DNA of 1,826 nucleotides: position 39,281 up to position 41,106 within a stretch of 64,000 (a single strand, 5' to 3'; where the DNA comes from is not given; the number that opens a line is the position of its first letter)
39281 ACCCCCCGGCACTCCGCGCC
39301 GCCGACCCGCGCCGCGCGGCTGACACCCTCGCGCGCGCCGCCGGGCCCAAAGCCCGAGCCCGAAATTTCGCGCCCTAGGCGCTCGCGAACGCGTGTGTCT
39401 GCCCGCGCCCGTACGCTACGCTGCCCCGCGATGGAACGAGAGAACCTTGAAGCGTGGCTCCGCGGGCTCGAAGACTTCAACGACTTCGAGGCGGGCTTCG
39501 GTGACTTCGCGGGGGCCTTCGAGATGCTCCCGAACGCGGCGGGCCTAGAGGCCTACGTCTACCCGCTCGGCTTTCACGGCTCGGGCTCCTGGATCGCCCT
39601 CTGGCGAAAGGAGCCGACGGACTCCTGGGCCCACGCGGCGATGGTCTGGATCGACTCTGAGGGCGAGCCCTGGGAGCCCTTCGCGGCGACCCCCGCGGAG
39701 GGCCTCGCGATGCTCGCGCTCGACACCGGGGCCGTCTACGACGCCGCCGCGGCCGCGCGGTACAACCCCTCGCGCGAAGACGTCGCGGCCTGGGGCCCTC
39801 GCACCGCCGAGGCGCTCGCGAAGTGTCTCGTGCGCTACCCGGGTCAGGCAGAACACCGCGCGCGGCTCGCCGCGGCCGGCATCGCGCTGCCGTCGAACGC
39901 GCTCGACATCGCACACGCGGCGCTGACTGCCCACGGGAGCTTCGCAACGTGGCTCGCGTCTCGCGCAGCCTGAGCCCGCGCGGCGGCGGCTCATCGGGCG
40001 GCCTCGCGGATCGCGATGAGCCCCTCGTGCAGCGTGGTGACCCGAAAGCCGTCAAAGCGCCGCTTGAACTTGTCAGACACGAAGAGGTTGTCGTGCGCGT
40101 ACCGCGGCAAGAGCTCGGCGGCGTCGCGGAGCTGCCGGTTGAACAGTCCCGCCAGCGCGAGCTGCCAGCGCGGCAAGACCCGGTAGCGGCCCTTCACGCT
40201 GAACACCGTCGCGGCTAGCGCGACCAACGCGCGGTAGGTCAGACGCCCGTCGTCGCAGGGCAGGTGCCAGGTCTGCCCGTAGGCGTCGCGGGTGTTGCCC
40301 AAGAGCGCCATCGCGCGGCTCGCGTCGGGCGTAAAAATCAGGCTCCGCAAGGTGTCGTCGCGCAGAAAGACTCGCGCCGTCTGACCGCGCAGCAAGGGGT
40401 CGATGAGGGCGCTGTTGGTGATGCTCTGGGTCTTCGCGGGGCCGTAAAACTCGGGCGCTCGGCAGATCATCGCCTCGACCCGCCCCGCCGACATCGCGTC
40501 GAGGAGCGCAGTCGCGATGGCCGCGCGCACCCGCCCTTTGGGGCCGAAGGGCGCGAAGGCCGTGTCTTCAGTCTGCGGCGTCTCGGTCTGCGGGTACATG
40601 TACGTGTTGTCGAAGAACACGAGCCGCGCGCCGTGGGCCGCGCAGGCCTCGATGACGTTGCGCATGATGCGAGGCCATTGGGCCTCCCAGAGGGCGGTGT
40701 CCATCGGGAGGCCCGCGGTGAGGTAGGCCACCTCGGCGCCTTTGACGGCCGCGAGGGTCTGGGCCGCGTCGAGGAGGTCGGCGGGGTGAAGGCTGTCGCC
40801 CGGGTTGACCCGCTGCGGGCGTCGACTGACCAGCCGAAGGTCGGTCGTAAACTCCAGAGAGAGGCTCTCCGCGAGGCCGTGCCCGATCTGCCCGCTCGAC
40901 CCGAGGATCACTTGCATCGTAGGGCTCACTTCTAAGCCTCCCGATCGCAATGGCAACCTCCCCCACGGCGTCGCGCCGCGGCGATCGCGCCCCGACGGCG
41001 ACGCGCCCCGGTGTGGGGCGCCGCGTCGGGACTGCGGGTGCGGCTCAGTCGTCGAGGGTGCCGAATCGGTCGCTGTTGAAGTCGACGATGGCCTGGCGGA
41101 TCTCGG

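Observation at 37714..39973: Second HNH-family nuclease and a SUKH-like small protein just outside the distal repeat: possible older island layer or defence hotspot at ssrA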

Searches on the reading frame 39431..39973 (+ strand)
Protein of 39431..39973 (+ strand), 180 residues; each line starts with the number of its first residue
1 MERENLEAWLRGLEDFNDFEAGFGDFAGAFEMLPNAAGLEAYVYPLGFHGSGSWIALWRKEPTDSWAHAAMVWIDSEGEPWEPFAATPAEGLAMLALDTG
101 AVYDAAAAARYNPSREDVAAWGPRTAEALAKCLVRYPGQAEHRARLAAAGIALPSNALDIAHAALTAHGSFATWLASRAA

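Call 6: search_protein_families(library=pfam, proteins=[window:39431-39973:+], max_evalue=0.1)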
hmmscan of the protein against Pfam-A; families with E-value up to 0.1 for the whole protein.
window:39431-39973:+ (180 aa): 0 families

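Call 7: search_protein_families(library=padloc, proteins=[window:39431-39973:+], max_evalue=0.1)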
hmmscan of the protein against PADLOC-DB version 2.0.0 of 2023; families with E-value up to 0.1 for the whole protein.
window:39431-39973:+ (180 aa): 0 families

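Call 8: search_protein_families(library=ncbifam, proteins=[window:39431-39973:+], max_evalue=0.1)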
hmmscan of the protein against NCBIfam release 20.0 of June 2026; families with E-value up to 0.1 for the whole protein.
window:39431-39973:+ (180 aa): 0 families

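Call 10: search_solved_structures(query=window:39431-39973:+, max_evalue=10)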
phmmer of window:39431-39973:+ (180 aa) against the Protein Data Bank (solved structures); distinct sequences matched with E-value up to 10: 4.
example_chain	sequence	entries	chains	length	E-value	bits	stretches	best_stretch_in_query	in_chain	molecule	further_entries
6c43_A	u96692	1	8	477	0.42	13.9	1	72-144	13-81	Gamma-aminobutyraldehyde dehydrogenase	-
5z6z_A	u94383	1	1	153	1.8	11.9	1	106-155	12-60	Double homeobox protein 4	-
5zfw_A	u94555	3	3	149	1.9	11.8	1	106-155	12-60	Double homeobox protein 4-like protein 4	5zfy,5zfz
7dw5_A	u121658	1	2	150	1.9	11.7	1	106-155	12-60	Double homeobox protein 4-like protein 2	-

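Call 12: find_homologous_proteins(query=window:39431-39973:+)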
Query window:39431-39973:+ (180 aa): 7 proteins with E <= 0.001 among 8000 candidates.
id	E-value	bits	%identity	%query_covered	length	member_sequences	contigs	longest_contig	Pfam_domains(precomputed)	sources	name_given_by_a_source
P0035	1.1e-113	396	100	100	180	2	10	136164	-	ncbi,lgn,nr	ncbi:MAG: hypothetical protein JNK72_02540 [Myxococcales bacterium]|nr:hypothetical protein [Myxococ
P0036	6.5e-53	198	56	98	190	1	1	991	-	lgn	-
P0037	1.7e-46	177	53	99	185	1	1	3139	-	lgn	-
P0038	1.8e-36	144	47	99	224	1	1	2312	-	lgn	-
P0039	8.4e-36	142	47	99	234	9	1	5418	-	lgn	-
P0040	1.9e-34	137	46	99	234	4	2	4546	-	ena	-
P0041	3.4e-26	110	58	60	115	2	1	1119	-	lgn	-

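Call 15: find_encoding_contigs(protein=P0039, flank=8000, max_places=3)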
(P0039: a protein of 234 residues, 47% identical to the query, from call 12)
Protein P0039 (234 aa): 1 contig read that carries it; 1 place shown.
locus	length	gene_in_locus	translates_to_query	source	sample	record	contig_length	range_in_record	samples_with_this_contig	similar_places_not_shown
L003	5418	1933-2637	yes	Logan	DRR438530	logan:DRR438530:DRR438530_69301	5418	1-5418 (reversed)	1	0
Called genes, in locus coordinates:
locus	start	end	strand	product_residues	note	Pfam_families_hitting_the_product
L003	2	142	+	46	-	?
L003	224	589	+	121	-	-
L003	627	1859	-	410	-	PF01553:Acyltransferase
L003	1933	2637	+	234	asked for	-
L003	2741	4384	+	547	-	PF03781:FGE-sulfatase (faint)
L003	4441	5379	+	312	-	-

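Call 34: predict_structure(alignment_id=A2)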
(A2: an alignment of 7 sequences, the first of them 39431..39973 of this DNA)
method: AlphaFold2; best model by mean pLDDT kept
length: 180 residues; sequences in the alignment: 7
mean_pLDDT: 56.0   pTM: 0.53
mean pLDDT of the five models: 56.0, 50.2, 49.0, 48.0, 45.3
residues with pLDDT >= 90: 0; 70-90: 27; 50-70: 95; < 50: 58
segments of 3 or more residues with pLDDT < 50: 12-26, 78-80, 109-137, 149-151
pLDDT, mean of each block of 10 residues (from residue 1): 53 41 44 56 63 68 76 60 69 63 55 40 43 47 52 58 62 61
secondary structure, 60 per line:
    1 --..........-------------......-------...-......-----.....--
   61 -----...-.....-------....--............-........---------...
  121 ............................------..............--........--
elements in order: H3-12 H26-31 E43-48 E54-58 E70-74 E82-85 H88-99 H101-108 H118-148 H155-168 H171-178

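Call 48: find_encoding_contigs(protein=P0035, flank=10000, max_places=10)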
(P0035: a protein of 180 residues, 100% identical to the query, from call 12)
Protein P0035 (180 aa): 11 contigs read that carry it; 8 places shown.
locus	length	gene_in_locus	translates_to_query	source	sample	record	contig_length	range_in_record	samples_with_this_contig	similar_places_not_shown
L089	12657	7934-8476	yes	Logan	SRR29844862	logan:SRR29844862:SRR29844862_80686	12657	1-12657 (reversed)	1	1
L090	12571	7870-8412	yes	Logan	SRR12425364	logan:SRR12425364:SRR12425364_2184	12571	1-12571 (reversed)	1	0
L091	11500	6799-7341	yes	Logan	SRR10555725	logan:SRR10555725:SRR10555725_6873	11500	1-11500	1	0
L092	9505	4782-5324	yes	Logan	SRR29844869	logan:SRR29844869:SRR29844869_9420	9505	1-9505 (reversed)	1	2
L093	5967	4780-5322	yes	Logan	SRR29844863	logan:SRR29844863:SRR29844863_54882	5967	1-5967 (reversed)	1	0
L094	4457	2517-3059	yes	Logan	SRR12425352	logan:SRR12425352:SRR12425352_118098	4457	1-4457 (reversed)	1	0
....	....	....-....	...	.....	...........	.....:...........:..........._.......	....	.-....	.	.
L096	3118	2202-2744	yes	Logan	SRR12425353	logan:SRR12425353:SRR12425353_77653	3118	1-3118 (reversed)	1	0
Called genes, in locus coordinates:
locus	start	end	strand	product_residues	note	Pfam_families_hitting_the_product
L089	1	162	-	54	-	?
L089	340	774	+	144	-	-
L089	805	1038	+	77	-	-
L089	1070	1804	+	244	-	-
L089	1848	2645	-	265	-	PF04386:SspB (faint)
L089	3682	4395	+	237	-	-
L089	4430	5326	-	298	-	PF08843:AbiEii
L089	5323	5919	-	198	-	PF13338:AbiEi_4 (weak)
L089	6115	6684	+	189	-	-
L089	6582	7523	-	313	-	PF13391:HNH_2 (weak)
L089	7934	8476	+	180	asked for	-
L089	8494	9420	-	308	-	PF01370:Epimerase, PF13460:NAD_binding_10 (faint)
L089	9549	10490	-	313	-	PF02678:Pirin, PF05726:Pirin_C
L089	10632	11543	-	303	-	PF00126:HTH_1, PF03466:LysR_substrate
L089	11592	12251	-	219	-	PF01841:Transglut_core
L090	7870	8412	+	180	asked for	-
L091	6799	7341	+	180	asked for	-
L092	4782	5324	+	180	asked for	-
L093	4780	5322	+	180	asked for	-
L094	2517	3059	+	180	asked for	-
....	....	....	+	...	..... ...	-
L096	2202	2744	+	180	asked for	-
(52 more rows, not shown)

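Call 52: find_encoding_contigs(protein=P0037, flank=8000, max_places=3)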
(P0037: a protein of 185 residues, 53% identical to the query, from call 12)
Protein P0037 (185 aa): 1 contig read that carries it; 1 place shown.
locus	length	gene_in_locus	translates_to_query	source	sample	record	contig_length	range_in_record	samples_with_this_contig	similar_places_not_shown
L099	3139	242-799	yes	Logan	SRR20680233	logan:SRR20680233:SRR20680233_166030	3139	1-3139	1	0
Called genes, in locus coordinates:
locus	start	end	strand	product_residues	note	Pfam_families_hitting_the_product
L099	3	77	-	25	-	?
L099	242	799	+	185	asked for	-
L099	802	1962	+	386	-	-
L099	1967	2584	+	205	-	-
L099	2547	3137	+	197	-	?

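Call 58: search_protein_families(library=pfam, alignment_id=A2, max_evalue=10)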
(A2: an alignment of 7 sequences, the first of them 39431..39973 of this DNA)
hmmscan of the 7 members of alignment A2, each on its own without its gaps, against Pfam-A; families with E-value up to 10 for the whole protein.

A. member 1, window:39431-39973:+ (180 aa): 0 families

B. families by the number of members that match (of 7 scanned): 2 families
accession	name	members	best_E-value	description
PF12419.13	DUF3670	1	0.069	SNF2 Helicase protein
PF00346.24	Complex1_49kDa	1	0.28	Respiratory-chain NADH dehydrogenase, 49 Kd subunit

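Call 59: fold_search(model_id=the predicted structure, library=pdb)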
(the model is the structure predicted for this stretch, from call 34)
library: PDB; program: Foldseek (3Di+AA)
matches with E <= 10: 75; with E <= 0.001: 0
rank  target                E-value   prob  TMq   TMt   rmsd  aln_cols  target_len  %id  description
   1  2bkl_A                1.5e+00  0.14  0.18  0.06   4.5        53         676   11  Structural and Mechanistic Analysis of Two Prolyl Endopeptidases: Role of Inter-Domain Dynamics in Catalysis and Speci (released 2005-03-09)
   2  2dg1_B                2.2e+00  0.18  0.19  0.11   3.7        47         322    8  Crystal structure of Drp35, a 35kDa drug responsive protein from Staphylococcus aureus, complexed with Ca2+ (released 2006-12-12)
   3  2dso_D                2.5e+00  0.18  0.19  0.11   3.6        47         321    8  Crystal structure of D138N mutant of Drp35, a 35kDa drug responsive protein from Staphylococcus aureus (released 2006-12-12)
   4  8vl3_MODEL_1_A        2.8e+00  0.04  0.16  0.24  11.7       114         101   14  Solution NMR structure of de novo designed protein F3 parent (released 2024-08-07)
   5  2dso_F                3.0e+00  0.15  0.19  0.11   3.3        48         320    8  Crystal structure of D138N mutant of Drp35, a 35kDa drug responsive protein from Staphylococcus aureus (released 2006-12-12)
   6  3g0g_B                3.0e+00  0.12  0.16  0.04   4.2        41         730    5  Crystal structure of dipeptidyl peptidase IV in complex with a pyrimidinone inhibitor 3 (released 2010-02-16)
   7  9div_G                3.1e+00  0.06  0.19  0.24   7.9        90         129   26  The crystal structure of de novo designed ChuA binding protein C8 (released 2025-05-21)
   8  2dso_C                3.8e+00  0.12  0.19  0.11   3.4        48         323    8  Crystal structure of D138N mutant of Drp35, a 35kDa drug responsive protein from Staphylococcus aureus (released 2006-12-12)
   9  4dfc_A                4.3e+00  0.06  0.18  0.34   8.1        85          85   12  Core UvrA/TRCF complex (released 2012-05-02)
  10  7ne4                  4.3e+00  0.03  0.14  0.05   5.5        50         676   12  E125A mutant of oligopeptidase B from S. proteomaculans with modified hinge region (released 2021-03-03)
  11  2qe7_H                4.3e+00  0.01  0.12  0.16  11.7       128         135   13  Crystal structure of the f1-atpase from the thermoalkaliphilic bacterium bacillus sp. ta2.a1 (released 2007-08-21)
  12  5kby_C                4.5e+00  0.09  0.16  0.05   4.2        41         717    5  Crystal structure of dipeptidyl peptidase IV in complex with SYR-472 (released 2016-07-13)
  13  3a98_C                4.5e+00  0.02  0.15  0.18  15.5       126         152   16  Crystal structure of the complex of the interacting regions of DOCK2 and ELMO1 (released 2010-10-27)
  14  3p9v_A                4.5e+00  0.02  0.13  0.14  10.6        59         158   17  High Resolution Crystal Structure of protein Maqu_3174 from Marinobacter aquaeolei, Northeast Structural Genomics Cons (released 2010-10-27)
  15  2onc_B                5.1e+00  0.08  0.16  0.04   4.2        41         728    5  Crystal structure of human DPP-4 (released 2008-03-04)
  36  2prv_A                7.4e+00  0.01  0.15  0.17  10.1       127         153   11  Crystal structure of an uncharacterized protein (yobk, bsu18990) from bacillus subtilis at 1.30 A resolution (released 2007-05-22)
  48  2prv_B                8.4e+00  0.04  0.23  0.26   8.8       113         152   12  Crystal structure of an uncharacterized protein (yobk, bsu18990) from bacillus subtilis at 1.30 A resolution (released 2007-05-22)
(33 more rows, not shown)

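Call 60: search_protein_families(library=pfam, proteins=[L099:802-1962:+, L099:1967-2584:+, L099:2547-3137:+, L003:2741-4384:+, L003:4441-5379:+, L003:224-589:+], max_evalue=0.01)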
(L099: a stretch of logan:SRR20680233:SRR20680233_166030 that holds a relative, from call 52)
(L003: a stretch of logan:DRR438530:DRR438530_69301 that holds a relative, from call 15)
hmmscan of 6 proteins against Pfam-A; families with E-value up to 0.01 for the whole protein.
L099:802-1962:+ (386 aa): 0 families

L099:1967-2584:+ (205 aa): 0 families

L099:2547-3137:+ (197 aa): 1 family
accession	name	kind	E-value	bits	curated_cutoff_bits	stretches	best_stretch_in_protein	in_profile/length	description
PF13948.11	DUF4215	-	1.8e-05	25.4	27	0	166-197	11-41/47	Domain of unknown function (DUF4215)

L003:2741-4384:+ (547 aa): 1 family
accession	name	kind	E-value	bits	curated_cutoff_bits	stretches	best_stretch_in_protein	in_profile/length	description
PF03781.23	FGE-sulfatase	-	1.7e-05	25.1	23.3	1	415-508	110-222/255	Sulfatase-modifying factor enzyme 1-like domain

L003:4441-5379:+ (312 aa): 0 families

L003:224-589:+ (121 aa): 0 families

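Call 61: find_homologous_proteins(query=A2, max_evalue=0.1)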
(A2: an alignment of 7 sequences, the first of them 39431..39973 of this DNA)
Query A2 (7 sequences) (180 aa, profile of the alignment): 10 proteins with E <= 0.1 among 8000 candidates.
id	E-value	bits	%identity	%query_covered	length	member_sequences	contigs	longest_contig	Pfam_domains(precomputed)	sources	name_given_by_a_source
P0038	6.3e-95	334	47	99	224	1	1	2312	-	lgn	-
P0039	1.0e-94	333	47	99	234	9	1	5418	-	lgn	-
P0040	1.6e-93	330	46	99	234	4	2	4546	-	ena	-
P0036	2.4e-88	313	56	98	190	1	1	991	-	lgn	-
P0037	1.7e-87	310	53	99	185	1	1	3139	-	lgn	-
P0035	2.5e-79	283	100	100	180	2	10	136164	-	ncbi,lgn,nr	ncbi:MAG: hypothetical protein JNK72_02540 [Myxococcales bacterium]|nr:hypothetical protein [Myxococ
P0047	4.7e-62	227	48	98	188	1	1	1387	-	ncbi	-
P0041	1.1e-49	187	58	60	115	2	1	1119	-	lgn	-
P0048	4.1e-38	149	46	63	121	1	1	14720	-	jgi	jgi:hypothetical protein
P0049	2.1e-27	114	52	53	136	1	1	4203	-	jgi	-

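Call 62: find_encoding_contigs(protein=P0048, flank=8000, max_places=3)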
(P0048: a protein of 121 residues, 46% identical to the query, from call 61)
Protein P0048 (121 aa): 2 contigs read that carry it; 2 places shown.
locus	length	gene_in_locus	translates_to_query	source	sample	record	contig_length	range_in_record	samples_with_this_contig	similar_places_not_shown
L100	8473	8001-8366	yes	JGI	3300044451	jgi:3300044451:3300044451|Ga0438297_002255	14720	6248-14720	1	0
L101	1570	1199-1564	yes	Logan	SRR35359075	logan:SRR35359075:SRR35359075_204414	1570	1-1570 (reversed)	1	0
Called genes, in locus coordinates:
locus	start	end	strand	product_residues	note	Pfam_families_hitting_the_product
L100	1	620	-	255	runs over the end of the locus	PF00196:GerE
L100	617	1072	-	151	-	-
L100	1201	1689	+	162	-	-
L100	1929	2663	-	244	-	-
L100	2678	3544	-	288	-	-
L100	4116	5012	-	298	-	PF01745:IPT, PF01715:IPPT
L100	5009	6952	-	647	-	PF02518:HATPase_c (weak), PF13589:HATPase_c_3, PF01119:DNA_mis_repair, PF08676:MutL_C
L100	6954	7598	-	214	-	-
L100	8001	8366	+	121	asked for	-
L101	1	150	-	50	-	?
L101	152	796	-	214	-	-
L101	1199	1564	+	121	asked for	-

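Call 89: search_protein_families(library=phrogs, proteins=[window:39431-39973:+], max_evalue=0.01)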
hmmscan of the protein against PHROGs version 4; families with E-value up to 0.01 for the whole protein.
window:39431-39973:+ (180 aa): 0 families

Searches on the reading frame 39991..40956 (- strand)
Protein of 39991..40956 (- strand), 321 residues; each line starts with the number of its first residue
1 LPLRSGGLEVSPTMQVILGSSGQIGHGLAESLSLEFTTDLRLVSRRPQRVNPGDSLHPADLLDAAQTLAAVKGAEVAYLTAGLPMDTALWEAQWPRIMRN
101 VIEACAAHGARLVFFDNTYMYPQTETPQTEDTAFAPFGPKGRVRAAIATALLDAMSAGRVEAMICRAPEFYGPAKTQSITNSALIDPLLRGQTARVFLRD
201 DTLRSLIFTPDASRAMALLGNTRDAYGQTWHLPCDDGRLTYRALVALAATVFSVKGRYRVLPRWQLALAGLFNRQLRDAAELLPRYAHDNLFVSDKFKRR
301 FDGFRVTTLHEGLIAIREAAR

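Call 6: search_protein_families(library=pfam, proteins=[window:39991-40956:-], max_evalue=0.1)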
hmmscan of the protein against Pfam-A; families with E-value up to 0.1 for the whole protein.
window:39991-40956:- (321 aa): 6 families
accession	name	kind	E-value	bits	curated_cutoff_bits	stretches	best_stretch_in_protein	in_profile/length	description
PF01370.27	Epimerase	-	1.2e-16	61.3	20.9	1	16-222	2-227/240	NAD dependent epimerase/dehydratase family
PF13460.12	NAD_binding_10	-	2e-06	28.2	27.2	1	19-114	1-95/184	NAD(P)H-binding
PF03435.24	Sacchrp_dh_NADP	-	0.01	16.6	25.1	1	16-114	2-97/129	Saccharopine dehydrogenase NADP binding domain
PF04321.23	RmlD_sub_bind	-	0.012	15.2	27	1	17-176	5-157/287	RmlD substrate binding domain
PF03537.19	Glyco_hydro_114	-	0.018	14.7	27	1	89-133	85-132/231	Glycoside-hydrolase family GH114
PF00875.24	DNA_photolyase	-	0.075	13.4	26.6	0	91-145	99-154/164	DNA photolyase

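Call 30: find_related_loci(query=window:39991-40956:-, collection=genome_contigs, flank=10000)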
Query window:39991-40956:- (321 aa) in genome_contigs; peptide patterns used: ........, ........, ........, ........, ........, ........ (x = any residue, [..] = any of these).
599 stretches matched a pattern (row limit reached: there are more); 557 encode a relative of the query (tblastn E <= 1e-3); the best 80 are kept; 80 distinct loci.
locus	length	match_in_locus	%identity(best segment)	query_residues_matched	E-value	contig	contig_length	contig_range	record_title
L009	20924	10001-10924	74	14-321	9e-151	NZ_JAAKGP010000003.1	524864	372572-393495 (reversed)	Rhodobacter sp. SGA-6-6 3, whole genome shotgun sequence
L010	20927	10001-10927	71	13-321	2e-149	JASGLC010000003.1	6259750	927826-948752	MAG: Kofleriaceae bacterium isolate 5N094 JMF-2111-06-0005.ont.bin.94_2, whole genome shotgun sequence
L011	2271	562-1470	73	14-316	2e-159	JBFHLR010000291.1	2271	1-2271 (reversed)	MAG: Marinobacter sp. isolate Mix_sand07.2021.05.Z.41 k141_2422121_length_2271_cov_17.5146, whole genome shotgun sequenc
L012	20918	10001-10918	72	14-319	9e-148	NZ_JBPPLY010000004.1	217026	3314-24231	MAG: Nitrobacter sp. isolate MAG2 NODE_209_length_217026_cov_89.052956, whole genome shotgun sequence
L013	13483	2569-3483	71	14-318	4e-147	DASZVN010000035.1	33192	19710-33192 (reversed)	MAG TPA_asm: Hyphomicrobiales bacterium isolate SMAG_U6132 k141_359481, whole genome shotgun sequence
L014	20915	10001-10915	71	14-318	5e-146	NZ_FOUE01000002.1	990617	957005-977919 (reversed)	Marinobacter zhejiangensis strain CGMCC 1.7061, whole genome shotgun sequence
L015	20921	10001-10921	73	9-316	3e-146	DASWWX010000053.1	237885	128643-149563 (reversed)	MAG TPA_asm: Solimonas sp. isolate SMAG_U3667 k141_265682, whole genome shotgun sequence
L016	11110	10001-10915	71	14-318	5e-146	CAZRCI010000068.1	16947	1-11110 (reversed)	MAG TPA_asm: uncultured Planctomycetaceae bacterium isolate SRP344714_co1_18 genome assembly, contig: NODE_6269_length_1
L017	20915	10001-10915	70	14-318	5e-146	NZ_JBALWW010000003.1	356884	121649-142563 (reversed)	MAG: Halopseudomonas sp. isolate 8NakV-03 NODE_3_length_356884_cov_40.203171, whole genome shotgun sequence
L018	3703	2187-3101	70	14-318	4e-150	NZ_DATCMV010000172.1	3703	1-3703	MAG: Microbulbifer sp. isolate SMAG_U7158 k141_31036, whole genome shotgun sequence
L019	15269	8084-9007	70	14-320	3e-145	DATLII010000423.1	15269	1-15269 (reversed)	MAG TPA_asm: Dongiaceae bacterium isolate SMAG_U13663 k141_1826285, whole genome shotgun sequence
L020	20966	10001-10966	68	2-319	3e-144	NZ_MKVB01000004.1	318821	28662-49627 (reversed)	MAG: Devosia sp. 66-14 SCNpilot_cont_300_bf_scaffold_158, whole genome shotgun sequence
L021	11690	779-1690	71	14-317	6e-144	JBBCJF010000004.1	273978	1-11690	MAG: Haloferula sp. isolate MAG_CPA_20 P10A_000000063312, whole genome shotgun sequence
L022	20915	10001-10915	68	14-318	4e-143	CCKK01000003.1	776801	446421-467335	Vibrio diabolicus genome assembly VDIABv1_PRJEB5898, contig VDIABv1_Contig_11, whole genome shotgun sequence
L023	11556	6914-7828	70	14-318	4e-143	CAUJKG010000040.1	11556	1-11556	MAG: Pseudomonadota bacterium isolate KLAP84 genome assembly, contig: KLAP84_1025220, whole genome shotgun sequence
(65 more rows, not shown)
